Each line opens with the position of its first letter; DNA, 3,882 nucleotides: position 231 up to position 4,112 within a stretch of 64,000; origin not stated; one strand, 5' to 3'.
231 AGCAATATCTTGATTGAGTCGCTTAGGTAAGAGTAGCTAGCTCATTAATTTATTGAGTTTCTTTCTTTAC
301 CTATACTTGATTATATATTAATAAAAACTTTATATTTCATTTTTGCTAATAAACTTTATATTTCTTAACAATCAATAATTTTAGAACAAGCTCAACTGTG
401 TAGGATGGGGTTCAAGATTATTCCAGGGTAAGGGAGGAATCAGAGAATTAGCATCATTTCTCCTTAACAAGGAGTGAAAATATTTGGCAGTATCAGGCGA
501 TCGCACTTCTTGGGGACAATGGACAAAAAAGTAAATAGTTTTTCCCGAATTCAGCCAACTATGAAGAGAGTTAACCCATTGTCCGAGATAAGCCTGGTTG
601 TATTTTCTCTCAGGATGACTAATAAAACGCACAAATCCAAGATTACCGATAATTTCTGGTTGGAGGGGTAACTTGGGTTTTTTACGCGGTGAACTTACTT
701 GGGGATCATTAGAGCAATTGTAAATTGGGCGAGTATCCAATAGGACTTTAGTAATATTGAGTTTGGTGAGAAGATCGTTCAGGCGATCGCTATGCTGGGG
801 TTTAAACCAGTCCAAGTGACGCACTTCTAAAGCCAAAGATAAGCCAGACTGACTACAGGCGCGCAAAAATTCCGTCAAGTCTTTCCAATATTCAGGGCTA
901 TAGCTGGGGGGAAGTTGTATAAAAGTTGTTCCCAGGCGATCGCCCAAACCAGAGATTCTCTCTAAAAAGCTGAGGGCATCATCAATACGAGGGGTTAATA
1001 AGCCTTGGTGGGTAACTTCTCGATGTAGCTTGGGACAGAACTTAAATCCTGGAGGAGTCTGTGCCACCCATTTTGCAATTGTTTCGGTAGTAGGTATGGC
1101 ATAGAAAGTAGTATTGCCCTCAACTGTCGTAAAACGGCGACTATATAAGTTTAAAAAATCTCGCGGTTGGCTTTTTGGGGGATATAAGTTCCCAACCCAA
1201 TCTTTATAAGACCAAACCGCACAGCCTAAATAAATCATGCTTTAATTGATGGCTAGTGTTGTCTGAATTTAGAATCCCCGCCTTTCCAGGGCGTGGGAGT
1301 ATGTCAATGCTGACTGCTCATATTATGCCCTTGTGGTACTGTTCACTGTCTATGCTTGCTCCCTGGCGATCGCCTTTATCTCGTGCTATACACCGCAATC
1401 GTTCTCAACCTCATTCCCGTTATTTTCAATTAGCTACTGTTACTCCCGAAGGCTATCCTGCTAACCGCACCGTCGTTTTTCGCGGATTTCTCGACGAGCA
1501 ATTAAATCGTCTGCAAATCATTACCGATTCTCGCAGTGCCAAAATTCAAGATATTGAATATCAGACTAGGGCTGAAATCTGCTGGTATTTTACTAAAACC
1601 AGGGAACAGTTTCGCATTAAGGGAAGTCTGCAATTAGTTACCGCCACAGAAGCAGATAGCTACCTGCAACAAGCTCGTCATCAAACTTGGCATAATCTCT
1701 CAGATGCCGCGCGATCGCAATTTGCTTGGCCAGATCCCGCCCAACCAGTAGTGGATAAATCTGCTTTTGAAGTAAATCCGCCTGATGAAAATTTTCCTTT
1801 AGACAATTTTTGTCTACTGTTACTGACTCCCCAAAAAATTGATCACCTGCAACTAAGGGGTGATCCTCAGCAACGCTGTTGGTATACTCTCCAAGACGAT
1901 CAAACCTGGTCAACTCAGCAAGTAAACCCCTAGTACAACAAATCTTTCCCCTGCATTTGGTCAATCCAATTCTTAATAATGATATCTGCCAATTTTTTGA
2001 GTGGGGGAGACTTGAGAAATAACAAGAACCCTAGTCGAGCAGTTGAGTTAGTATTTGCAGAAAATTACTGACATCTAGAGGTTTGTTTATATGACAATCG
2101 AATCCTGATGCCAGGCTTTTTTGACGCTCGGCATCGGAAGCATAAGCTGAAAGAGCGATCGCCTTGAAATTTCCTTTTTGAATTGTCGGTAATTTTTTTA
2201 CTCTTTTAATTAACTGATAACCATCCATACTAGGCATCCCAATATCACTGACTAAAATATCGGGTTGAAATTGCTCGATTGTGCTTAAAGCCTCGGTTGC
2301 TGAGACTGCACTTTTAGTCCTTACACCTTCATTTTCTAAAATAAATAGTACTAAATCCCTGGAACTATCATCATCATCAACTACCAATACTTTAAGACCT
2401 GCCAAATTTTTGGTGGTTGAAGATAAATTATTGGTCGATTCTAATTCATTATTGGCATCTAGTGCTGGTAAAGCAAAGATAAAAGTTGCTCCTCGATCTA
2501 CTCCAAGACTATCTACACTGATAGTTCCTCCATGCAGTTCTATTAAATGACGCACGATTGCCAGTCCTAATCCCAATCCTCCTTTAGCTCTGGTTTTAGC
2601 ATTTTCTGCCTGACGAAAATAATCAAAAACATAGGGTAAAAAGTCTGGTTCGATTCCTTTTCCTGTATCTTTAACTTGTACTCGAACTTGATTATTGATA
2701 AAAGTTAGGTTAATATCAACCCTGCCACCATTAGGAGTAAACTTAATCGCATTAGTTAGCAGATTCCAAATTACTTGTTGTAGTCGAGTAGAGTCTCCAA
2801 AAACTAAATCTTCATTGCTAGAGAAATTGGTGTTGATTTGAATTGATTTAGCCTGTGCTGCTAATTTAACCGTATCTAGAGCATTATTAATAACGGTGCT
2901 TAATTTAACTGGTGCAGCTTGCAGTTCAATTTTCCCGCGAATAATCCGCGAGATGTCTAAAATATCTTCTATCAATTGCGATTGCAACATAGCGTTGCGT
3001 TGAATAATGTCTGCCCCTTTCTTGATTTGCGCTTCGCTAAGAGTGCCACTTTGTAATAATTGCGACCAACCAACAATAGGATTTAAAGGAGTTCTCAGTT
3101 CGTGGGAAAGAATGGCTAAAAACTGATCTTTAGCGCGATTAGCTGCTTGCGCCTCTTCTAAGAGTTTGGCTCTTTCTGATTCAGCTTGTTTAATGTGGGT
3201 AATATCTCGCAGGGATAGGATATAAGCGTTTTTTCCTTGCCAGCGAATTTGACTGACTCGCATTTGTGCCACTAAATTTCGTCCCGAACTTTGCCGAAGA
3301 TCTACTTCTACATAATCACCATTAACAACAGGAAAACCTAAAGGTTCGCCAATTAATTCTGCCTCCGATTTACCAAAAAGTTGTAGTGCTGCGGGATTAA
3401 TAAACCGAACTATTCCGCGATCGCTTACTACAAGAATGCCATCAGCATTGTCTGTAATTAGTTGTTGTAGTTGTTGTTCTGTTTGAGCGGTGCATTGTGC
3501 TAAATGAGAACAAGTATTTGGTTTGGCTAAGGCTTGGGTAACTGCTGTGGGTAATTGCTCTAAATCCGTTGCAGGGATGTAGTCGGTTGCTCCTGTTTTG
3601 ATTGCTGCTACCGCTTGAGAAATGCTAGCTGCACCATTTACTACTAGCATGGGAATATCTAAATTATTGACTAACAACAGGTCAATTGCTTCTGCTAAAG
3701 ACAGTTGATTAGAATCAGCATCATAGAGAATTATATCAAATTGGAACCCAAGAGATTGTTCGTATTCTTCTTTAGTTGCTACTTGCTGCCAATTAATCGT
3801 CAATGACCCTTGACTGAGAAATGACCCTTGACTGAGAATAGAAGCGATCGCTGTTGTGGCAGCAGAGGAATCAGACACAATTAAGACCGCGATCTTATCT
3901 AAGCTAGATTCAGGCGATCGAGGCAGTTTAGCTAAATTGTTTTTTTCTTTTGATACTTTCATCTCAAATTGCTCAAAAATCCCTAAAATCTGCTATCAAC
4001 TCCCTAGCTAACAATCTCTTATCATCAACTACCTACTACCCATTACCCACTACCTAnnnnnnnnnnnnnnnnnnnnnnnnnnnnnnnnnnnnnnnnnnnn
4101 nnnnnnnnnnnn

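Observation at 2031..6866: Contiguous kaiA3-kaiB3-kaiC3 operon running into a hybrid kinase with an atypical N-terminal receiver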

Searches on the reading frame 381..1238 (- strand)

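Call 3: search_protein_families(library=pfam, proteins=[window:381-1238:-], max_evalue=0.01)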
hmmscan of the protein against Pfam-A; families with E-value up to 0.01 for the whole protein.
window:381-1238:- (285 aa): 1 family
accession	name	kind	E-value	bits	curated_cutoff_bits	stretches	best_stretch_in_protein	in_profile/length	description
PF01904.24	DUF72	-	6.5e-57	193.5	25.3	1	19-256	1-216/217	Protein of unknown function DUF72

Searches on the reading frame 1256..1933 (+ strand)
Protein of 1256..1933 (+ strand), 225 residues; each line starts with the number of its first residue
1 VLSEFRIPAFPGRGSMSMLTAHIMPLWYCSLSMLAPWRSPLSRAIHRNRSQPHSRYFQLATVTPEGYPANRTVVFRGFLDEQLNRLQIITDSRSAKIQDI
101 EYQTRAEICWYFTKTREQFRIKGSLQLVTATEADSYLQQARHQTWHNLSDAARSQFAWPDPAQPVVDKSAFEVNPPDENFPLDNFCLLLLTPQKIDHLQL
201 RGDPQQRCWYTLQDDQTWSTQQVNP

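Call 3: search_protein_families(library=pfam, proteins=[window:1256-1933:+], max_evalue=0.01)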
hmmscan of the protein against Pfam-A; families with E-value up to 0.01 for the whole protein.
window:1256-1933:+ (225 aa): 3 families
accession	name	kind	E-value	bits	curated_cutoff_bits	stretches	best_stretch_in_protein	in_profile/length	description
PF12766.13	Pyridox_oxase_2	-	1.2e-32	112.9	26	1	35-128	2-99/100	Pyridoxamine 5'-phosphate oxidase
PF01243.27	PNPOx_N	-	6.2e-10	39.9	28.1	1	53-146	11-97/120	Pyridoxamine 5'-phosphate oxidase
PF21739.2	DUF6866_N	-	0.0059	16.8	27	1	96-156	11-73/153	Family of unknown function (DUF6866) N-terminal domain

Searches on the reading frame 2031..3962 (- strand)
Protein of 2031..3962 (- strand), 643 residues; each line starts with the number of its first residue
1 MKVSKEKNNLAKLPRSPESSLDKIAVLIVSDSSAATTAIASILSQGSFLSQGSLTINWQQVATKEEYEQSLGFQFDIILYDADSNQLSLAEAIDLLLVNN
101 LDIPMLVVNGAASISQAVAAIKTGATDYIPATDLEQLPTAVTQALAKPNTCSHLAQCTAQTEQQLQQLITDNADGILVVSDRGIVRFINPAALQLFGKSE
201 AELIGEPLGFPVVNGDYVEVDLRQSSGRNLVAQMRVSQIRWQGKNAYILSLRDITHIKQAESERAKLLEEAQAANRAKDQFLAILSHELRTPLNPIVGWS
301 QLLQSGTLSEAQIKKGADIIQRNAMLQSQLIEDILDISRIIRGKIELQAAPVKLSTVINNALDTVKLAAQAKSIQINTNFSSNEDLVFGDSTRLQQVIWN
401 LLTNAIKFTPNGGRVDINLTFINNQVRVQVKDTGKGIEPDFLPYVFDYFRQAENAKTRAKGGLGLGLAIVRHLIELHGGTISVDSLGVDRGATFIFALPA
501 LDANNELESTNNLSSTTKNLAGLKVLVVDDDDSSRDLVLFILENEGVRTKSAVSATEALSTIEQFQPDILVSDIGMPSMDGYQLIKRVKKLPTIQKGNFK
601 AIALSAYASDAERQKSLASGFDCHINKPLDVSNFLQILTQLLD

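Call 3: search_protein_families(library=pfam, proteins=[window:2031-3962:-], max_evalue=0.01)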
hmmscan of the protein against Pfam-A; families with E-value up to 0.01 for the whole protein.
window:2031-3962:- (643 aa): 9 families
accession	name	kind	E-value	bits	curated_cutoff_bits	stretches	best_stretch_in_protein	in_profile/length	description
PF02518.31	HATPase_c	-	2.9e-30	105.4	26.4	1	389-500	1-109/111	Histidine kinase-, DNA gyrase B-, and HSP90-like ATPase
PF00072.30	Response_reg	-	2e-25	89.6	30.2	2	525-638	1-110/111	Response regulator receiver domain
PF00512.31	HisKA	-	3e-15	56.5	26.9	1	277-340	1-63/66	His Kinase A (phospho-acceptor) domain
PF13426.13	PAS_9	-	5.1e-08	33.6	27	1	174-255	2-102/103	PAS domain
PF00989.32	PAS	-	6.7e-08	33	22.6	1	164-218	2-56/113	PAS fold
PF13188.13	PAS_8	-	1.6e-06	28.2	21.8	1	164-212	2-49/65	PAS domain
PF24820.1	Diguanyl_cycl_sensor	-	0.00066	20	28.1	1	170-206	3-39/109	Diguanylate cyclase-like sensor domain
PF13589.12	HATPase_c_3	-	0.0013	19.2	25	0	394-468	3-80/137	Histidine kinase-, DNA gyrase B-, and HSP90-like ATPase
PF08448.16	PAS_4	-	0.0028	18.3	23.1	0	174-209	6-41/110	PAS fold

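Call 4: search_protein_families(library=ncbifam, proteins=[window:2031-3962:-], max_evalue=0.01)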
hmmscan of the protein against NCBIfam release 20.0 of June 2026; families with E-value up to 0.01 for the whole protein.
window:2031-3962:- (643 aa): 154 families (the best 25 are shown)
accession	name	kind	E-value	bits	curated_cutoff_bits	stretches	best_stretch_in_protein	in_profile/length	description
TIGR02956.1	TMAO_torS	equivalog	8.4e-82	275.7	676.5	1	264-642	450-820/967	TMAO reductase system sensor histidine kinase/response regulator TorS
NF038297.2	hybrid_HK_HrmK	equivalog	7.3e-67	226.4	725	1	244-638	201-604/607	hybrid histidine kinase/response regulator HrmK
NF008318.0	PRK11107.1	equivalog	3.4e-65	220.6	890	2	269-502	284-520/920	two-component sensor histidine kinase BarA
NF046044.1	PnpS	equivalog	9.1e-65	219.2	400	1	149-499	41-390/390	two-component system histidine kinase PnpS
NF047874.1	MASE3_PAS_HK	subfamily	1.2e-64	219.2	560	1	152-516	254-640/655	MASE3 domain-containing sensor histidine kinase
NF041947.1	LuxQ_Vibrio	equivalog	1e-63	215.5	1200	1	231-638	424-835/843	quorum-sensing autoinducer 2 sensor kinase/phosphatase LuxQ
NF011874.0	PRK15347.1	equivalog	5.4e-63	213.4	852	2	269-505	389-619/921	two component system sensor kinase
NF008302.0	PRK11091.1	equivalog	9.5e-63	212.5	838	1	236-642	247-643/779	aerobic respiration two-component sensor histidine kinase ArcB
NF008099.0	PRK10841.1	equivalog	6.1e-59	199.7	920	2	225-512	419-702/949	two-component system sensor histidine kinase RcsC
TIGR02966.1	phoR_proteo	equivalog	2.1e-56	191.4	334.2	1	160-497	3-332/333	phosphate regulon sensor histidine kinase PhoR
NF033092.0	HK_WalK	equivalog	2.2e-54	185.1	725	1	156-499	250-593/594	cell wall metabolism sensor histidine kinase WalK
NF047465.1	hybrid_HK_LvrA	exception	5e-51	173.7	1200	2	244-515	170-436/819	hybrid histidine kinase/response regulator LvrA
NF041832.1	near_NosP_CTERM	subfamily_domain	1.2e-47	162.8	400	1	273-640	2-368/370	NahK/ErcS family hybrid sensor histidine kinase/response regulator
NF008543.0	PRK11466.1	equivalog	1.4e-47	162.2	982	1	269-641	435-797/914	TMAO reductase system sensor histidine kinase/response regulator TorS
NF041880.1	EPS_EpsF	equivalog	1.1e-45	156.1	900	1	266-499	262-492/492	response regulator EpsF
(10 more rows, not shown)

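Call 47: find_homologous_proteins(query=window:2031-3962:-, max_evalue=1e-30)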
Query window:2031-3962:- (643 aa): 7999 proteins with E <= 1e-30 among 8000 candidates; the best 120 are listed.
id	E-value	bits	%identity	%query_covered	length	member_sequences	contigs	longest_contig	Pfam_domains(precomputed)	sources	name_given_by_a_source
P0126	0.0e+0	1376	100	100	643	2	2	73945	PF13426.14,PF13188.14,PF02518.32,PF00512.32,PF00989.32,PF00072.31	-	-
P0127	0.0e+0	1111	80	100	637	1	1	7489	PF13426.14,PF13188.14,PF02518.32,PF00512.32,PF00989.32,PF00072.31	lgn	-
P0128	0.0e+0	1106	80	100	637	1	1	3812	PF13426.14,PF13188.14,PF02518.32,PF00512.32,PF00989.32,PF00072.31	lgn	-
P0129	0.0e+0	1056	82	91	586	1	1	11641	PF13426.14,PF13188.14,PF02518.32,PF00512.32,PF00989.32,PF00072.31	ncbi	ncbi:MAG: ATP-binding protein, partial [Cyanobacteria bacterium P01_G01_bin.19]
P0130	0.0e+0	1051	77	100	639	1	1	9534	PF13426.14,PF13188.14,PF02518.32,PF00512.32,PF00989.32,PF00072.31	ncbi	-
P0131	2.0e-289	979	72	100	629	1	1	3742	PF13426.14,PF13188.14,PF02518.32,PF00512.32,PF00989.32,PF00072.31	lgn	-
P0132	2.6e-289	979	72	100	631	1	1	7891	PF13188.14,PF02518.32,PF00512.32,PF00989.32,PF00072.31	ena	-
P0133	2.3e-286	969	71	99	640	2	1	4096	PF13426.14,PF02518.32,PF00512.32,PF00989.32,PF00072.31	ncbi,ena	-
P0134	9.1e-277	937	69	99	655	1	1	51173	PF13426.14,PF13188.14,PF02518.32,PF00512.32,PF00989.32,PF00072.31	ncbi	ncbi:MAG: hypothetical protein Tsb0014_06550 [Pleurocapsa sp.]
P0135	6.5e-274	928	85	80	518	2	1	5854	PF13426.14,PF13188.14,PF02518.32,PF00512.32,PF00989.32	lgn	-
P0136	1.8e-248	844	60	100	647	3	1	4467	PF13426.14,PF02518.32,PF00512.32,PF00989.32,PF00072.31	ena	-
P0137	1.6e-240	818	63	96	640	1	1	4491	PF13426.14,PF13188.14,PF02518.32,PF00512.32,PF00989.32,PF00072.31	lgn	-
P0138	1.8e-231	788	58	98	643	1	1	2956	PF13426.14,PF13188.14,PF02518.32,PF00512.32,PF00989.32,PF00072.31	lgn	-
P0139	1.9e-228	778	59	97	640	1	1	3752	PF13426.14,PF13188.14,PF02518.32,PF00512.32,PF00989.32,PF00072.31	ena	-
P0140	2.7e-228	777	59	96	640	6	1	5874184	PF13426.14,PF13188.14,PF02518.32,PF00512.32,PF00989.32,PF00072.31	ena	-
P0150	2.5e-223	761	57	100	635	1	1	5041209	PF13188.14,PF02518.32,PF00512.32,PF00989.32,PF00072.31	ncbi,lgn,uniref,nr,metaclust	ncbi:multi-sensor hybrid histidine kinase [Stanieria cyanosphaera PCC 7437]|uniref:histidine kinase 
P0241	3.7e-168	579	46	93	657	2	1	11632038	PF13426.14,PF13188.14,PF08448.17,PF02518.32,PF00512.32,PF00989.32,PF00072.31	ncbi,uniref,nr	ncbi:hybrid sensor histidine kinase/response regulator [Scytonema hofmannii PCC 7110]|uniref:Circadi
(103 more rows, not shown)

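Call 48: find_encoding_contigs(protein=P0150, flank=10000, max_places=2)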
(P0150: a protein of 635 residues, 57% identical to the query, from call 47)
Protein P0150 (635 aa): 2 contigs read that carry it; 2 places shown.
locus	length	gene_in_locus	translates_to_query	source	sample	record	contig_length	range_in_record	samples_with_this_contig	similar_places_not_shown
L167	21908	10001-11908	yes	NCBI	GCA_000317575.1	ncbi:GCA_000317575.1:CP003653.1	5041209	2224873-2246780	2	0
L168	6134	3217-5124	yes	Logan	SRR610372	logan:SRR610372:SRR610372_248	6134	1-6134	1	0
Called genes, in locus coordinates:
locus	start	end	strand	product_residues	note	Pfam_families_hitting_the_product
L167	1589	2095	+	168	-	PF01967:MoaC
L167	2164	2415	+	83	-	PF13239:2TM (weak)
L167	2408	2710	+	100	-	PF11378:DUF3181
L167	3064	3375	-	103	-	PF01257:2Fe-2S_thioredx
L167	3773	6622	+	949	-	PF08448:PAS_4, PF13188:PAS_8 (faint), PF13426:PAS_9 (weak), PF00989:PAS, PF08448:PAS_4 (weak), PF08447:PAS_3, PF00512:HisKA, PF02518:HATPase_c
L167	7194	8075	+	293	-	PF00072:Response_reg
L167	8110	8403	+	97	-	PF07689:KaiB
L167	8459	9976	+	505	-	PF00154:RecA_N (faint), PF03796:DnaB_C (faint), PF04851:ResIII (faint), PF06745:ATPase, PF13481:AAA_25 (weak), PF07088:GvpD_P-loop (weak), PF06745:ATPase, PF14417:MEDS (weak), +1 more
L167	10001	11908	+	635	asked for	PF00072:Response_reg (weak), PF00989:PAS (weak), PF13188:PAS_8 (faint), PF00512:HisKA, PF02518:HATPase_c, PF00072:Response_reg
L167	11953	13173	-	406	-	PF00089:Trypsin, PF13365:Trypsin_2, PF13180:PDZ_2, PF00595:PDZ, PF17820:PDZ_6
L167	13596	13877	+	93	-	-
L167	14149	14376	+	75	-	-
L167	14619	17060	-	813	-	PF14872:GHL5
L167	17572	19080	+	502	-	PF00982:Glyco_transf_20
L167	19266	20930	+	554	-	PF00890:FAD_binding_2 (faint), PF01266:DAO, PF12831:FAD_oxidored (weak), PF16901:DAO_C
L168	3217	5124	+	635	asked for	PF00072:Response_reg (weak), PF00989:PAS (weak), PF13188:PAS_8 (faint), PF00512:HisKA, PF02518:HATPase_c, PF00072:Response_reg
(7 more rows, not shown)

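Call 49: list_cluster_members(proteins=[P0241, P0150, P0126])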
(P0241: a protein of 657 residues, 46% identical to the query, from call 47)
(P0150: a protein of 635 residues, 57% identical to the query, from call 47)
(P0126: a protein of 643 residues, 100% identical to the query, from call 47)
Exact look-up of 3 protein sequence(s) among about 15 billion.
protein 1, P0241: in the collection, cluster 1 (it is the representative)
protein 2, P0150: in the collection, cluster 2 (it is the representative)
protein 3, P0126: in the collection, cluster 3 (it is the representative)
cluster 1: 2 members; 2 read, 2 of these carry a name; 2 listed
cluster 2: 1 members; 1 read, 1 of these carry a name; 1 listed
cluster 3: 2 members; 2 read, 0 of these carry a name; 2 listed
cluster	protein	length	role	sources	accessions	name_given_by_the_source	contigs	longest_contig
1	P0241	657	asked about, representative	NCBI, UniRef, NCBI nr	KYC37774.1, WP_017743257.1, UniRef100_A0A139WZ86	hybrid sensor histidine kinase/response regulator [Scytonema hofmannii PCC 7110] | Circadian input-output histidine kinase CikA n=1 Tax=Scytonema hofmannii PCC 7110 ... | ATP-binding protein [Scytonema hofmannii]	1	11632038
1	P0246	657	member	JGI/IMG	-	PAS domain S-box-containing protein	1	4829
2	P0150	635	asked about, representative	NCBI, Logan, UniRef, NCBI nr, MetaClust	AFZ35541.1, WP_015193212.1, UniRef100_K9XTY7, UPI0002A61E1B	multi-sensor hybrid histidine kinase [Stanieria cyanosphaera PCC 7437] | histidine kinase n=1 Tax=Stanieria cyanosphaera (strain ATCC 29371 / PCC 7437) ... | ATP-binding protein [Stanieria cyanosphaera]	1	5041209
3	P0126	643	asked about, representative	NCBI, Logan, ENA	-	-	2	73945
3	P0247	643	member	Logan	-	-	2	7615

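Call 60: predict_structure(alignment_id=A5)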
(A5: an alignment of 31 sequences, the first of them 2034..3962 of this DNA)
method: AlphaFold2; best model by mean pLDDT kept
length: 643 residues; sequences in the alignment: 31
mean_pLDDT: 77.7   pTM: 0.49
mean pLDDT of the five models: 77.7, 76.4, 75.2, 74.0, 73.7
residues with pLDDT >= 90: 116; 70-90: 392; 50-70: 83; < 50: 52
segments of 3 or more residues with pLDDT < 50: 1-20, 49-51, 148-160, 452-454, 505-517
pLDDT, mean of each block of 10 residues (from residue 1): 30 31 83 87 67 74 89 86 87 79 86 71 78 85 64 41 60 78 82 85 82 68 84 80 77 87 81 70 73 84 90 84 78 74 70 83 77 87 80 84 87 92 91 84 70 53 69 88 87 92 50 45 91 90 91 93 91 90 91 72 76 80 83 82 77
secondary structure, 60 per line:
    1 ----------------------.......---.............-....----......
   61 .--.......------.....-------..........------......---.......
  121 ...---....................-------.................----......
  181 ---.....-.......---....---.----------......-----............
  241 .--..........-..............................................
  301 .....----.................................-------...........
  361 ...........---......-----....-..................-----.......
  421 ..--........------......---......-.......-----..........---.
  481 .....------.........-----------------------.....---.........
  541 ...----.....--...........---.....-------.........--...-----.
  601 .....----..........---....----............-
elements in order: E23-29 H33-45 H47-50 E55-61 H64-70 E77-81 H89-98 E105-110 H114-123 E127-130 H131-146 H154-170 E175-180 E184-188 H190-196 H200-203 E218-223 E229-241 E244-253 H255-305 H310-342 E350-353 H354-371 E375-380 E386-389 H391-408 E414-422 E425-432 H439-444 H448-453 H455-461 H467-476 E480-485 E492-500 E524-528 H532-543 E548-552 H555-565 E569-573 H581-589 E600-605 H610-619 E623-626 H631-642

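Call 69: fold_search(model_id=the predicted structure, library=pdb)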
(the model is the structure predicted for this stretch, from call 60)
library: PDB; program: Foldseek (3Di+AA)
matches with E <= 10: 1817; with E <= 0.001: 1027
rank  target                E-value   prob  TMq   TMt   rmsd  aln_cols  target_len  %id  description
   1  9a5d_A                1.5e-26  1.00  0.26  0.28  14.1       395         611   22  Integrative model of WALK-YYCH by crosslinking MS and deep learning (released 2024-09-18)
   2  4gcz_A                3.9e-23  1.00  0.23  0.39  13.4       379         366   20  Structure of a blue-light photoreceptor (released 2013-06-19)
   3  8a6x_B                5.6e-22  1.00  0.22  0.37  23.5       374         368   23  Crystal structure of a chimeric LOV-Histidine kinase SB2F1 (asymmetrical variant, trigonal form with long c axis) (released 2024-01-10)
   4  8a7h_A                1.0e-21  1.00  0.22  0.38  23.1       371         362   23  Crystal structure of a chimeric LOV-Histidine kinase SB2F1-I66R mutant (light state; asymmetrical variant, trigonal fo (released 2024-01-10)
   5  4i5s_B                1.1e-21  1.00  0.26  0.40  16.9       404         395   24  Structure and function of sensor histidine kinase (released 2013-03-27)
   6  8a7f_B                2.2e-21  1.00  0.22  0.38  23.5       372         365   23  Crystal structure of a chimeric LOV-Histidine kinase SB2F1-I66R mutant (asymmetrical variant, trigonal form with long  (released 2024-01-10)
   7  8a7f_A                2.6e-21  1.00  0.22  0.38  23.2       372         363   23  Crystal structure of a chimeric LOV-Histidine kinase SB2F1-I66R mutant (asymmetrical variant, trigonal form with long  (released 2024-01-10)
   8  8a3u                  2.7e-21  1.00  0.22  0.37  23.5       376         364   22  Crystal structure of a chimeric LOV-Histidine kinase SB2F1 (symmetrical variant, trigonal form with short c-axis) (released 2023-12-20)
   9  4i5s_A                4.0e-21  1.00  0.27  0.41  14.1       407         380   23  Structure and function of sensor histidine kinase (released 2013-03-27)
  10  4gcz_B                7.6e-21  1.00  0.31  0.47   9.6       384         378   22  Structure of a blue-light photoreceptor (released 2013-06-19)
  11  8a52_A                8.0e-21  1.00  0.22  0.38  22.7       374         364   23  Crystal structure of a chimeric LOV-Histidine kinase SB2F1 (asymmetrical variant, trigonal form with long c-axis) (released 2023-12-27)
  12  4q20_A                2.3e-20  1.00  0.33  0.84   3.0       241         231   33  Crystal structure of a C-terminal part of tyrosine kinase (DivL) from Caulobacter crescentus CB15 at 2.50 A resolution (released 2014-04-23)
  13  8isj_A                2.1e-19  1.00  0.25  0.20  11.5       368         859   22  Pr conformer of Arabidopsis thaliana phytochrome A - AtphyA-Pr (released 2023-08-09)
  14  4q20_B                2.2e-19  1.00  0.29  0.74   4.9       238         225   33  Crystal structure of a C-terminal part of tyrosine kinase (DivL) from Caulobacter crescentus CB15 at 2.50 A resolution (released 2014-04-23)
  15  6rh8_A                3.3e-19  1.00  0.32  0.82   3.1       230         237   29  Revisiting pH-gated conformational switch. Complex HK853 mutant H260A -RR468 mutant D53A pH 5.3 (released 2020-02-19)
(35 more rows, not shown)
